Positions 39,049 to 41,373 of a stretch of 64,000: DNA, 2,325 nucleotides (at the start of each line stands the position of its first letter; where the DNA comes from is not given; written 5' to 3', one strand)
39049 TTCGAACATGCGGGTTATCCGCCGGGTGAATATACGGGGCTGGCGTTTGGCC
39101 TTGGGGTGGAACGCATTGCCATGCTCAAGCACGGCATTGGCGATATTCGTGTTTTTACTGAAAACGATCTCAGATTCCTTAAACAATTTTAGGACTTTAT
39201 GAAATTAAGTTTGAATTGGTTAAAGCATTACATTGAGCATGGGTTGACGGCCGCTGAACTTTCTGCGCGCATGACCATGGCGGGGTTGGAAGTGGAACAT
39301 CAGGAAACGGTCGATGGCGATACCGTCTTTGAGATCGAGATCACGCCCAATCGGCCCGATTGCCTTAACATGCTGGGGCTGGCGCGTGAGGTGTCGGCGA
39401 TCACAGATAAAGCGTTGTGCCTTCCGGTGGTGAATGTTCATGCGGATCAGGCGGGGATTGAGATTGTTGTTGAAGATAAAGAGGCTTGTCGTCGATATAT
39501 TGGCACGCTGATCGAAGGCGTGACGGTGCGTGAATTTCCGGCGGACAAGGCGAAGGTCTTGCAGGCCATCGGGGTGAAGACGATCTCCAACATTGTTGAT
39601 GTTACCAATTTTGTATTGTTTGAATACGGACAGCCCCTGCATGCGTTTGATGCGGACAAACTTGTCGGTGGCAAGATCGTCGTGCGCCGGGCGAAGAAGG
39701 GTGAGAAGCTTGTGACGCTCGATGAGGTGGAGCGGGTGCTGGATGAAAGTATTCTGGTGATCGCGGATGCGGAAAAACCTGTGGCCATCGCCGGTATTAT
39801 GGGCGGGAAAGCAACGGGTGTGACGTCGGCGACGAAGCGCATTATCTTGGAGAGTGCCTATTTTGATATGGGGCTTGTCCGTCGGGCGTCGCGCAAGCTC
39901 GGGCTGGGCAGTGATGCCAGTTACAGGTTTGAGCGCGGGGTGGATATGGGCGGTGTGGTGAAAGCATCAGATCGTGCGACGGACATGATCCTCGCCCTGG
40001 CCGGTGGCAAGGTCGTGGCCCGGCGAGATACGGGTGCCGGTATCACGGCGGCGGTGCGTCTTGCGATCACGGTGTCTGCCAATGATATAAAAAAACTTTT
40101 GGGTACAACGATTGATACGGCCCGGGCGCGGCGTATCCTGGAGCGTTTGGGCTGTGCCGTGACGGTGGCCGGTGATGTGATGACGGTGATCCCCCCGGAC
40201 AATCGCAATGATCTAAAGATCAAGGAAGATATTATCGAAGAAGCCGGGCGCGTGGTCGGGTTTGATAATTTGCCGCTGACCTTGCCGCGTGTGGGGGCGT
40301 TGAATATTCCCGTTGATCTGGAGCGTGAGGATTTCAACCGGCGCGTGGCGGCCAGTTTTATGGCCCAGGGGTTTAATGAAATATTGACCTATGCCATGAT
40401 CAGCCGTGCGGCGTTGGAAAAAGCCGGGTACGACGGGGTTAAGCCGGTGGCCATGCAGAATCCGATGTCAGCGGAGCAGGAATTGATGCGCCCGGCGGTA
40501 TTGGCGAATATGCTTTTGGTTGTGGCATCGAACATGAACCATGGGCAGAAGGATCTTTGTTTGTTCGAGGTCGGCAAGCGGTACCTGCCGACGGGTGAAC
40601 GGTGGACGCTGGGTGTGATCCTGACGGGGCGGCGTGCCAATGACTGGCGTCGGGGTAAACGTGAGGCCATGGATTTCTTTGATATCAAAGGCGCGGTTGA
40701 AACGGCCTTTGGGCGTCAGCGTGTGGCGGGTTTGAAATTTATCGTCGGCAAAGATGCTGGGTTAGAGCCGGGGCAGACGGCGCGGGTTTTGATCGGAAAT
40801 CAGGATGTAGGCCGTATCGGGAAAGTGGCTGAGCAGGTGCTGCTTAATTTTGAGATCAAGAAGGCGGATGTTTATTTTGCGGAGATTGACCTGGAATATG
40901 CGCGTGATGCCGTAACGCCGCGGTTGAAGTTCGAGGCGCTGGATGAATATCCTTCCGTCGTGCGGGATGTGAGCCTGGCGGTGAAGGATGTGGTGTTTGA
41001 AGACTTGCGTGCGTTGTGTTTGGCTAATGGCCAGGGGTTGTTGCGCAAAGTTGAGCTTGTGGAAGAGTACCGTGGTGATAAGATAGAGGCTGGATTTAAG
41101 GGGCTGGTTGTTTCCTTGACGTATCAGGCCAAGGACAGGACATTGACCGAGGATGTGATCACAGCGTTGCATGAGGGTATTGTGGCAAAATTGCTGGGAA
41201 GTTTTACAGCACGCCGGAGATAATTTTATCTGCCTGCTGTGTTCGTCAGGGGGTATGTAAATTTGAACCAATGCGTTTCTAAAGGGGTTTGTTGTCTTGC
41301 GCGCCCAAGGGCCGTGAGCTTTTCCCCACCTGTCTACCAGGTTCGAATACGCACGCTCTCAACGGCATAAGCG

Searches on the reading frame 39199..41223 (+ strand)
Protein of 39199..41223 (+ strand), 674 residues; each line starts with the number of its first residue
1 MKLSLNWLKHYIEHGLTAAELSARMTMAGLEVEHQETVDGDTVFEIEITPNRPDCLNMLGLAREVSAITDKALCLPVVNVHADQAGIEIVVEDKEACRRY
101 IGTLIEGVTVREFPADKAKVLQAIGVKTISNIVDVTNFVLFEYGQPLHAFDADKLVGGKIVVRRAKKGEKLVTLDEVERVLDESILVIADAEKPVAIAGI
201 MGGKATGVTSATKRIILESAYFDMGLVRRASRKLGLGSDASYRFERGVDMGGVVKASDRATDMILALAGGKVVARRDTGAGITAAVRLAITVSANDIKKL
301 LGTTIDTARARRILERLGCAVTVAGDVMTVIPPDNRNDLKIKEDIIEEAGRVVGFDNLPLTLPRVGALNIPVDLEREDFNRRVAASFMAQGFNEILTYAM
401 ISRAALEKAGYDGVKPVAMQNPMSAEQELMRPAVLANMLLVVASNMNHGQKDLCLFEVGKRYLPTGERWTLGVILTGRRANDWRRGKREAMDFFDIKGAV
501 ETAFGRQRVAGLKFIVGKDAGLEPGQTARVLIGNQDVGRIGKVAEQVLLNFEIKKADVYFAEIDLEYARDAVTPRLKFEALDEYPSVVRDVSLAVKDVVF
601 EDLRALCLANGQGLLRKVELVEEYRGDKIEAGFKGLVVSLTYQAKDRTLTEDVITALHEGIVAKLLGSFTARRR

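Call 38: search_protein_families(library=pfam, proteins=[window:39199-41223:+], max_evalue=0.0001)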
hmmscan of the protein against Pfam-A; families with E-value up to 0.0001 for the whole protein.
window:39199-41223:+ (674 aa): 4 families
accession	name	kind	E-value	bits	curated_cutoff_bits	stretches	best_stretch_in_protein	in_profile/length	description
PF03483.22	B3_4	-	2.8e-63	213.1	29.3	1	96-269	1-174/174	B3/4 domain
PF17759.6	tRNA_synthFbeta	-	5.1e-48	163.8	22.4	1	373-565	15-214/214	Phenylalanyl tRNA synthetase beta chain CLM domain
PF03484.21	B5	-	2.3e-20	73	28.6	1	290-355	1-67/67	tRNA synthetase B5 domain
PF03147.19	FDX-ACB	-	2.6e-18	66.7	31.1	1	583-674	2-94/94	Ferredoxin-fold anticodon binding domain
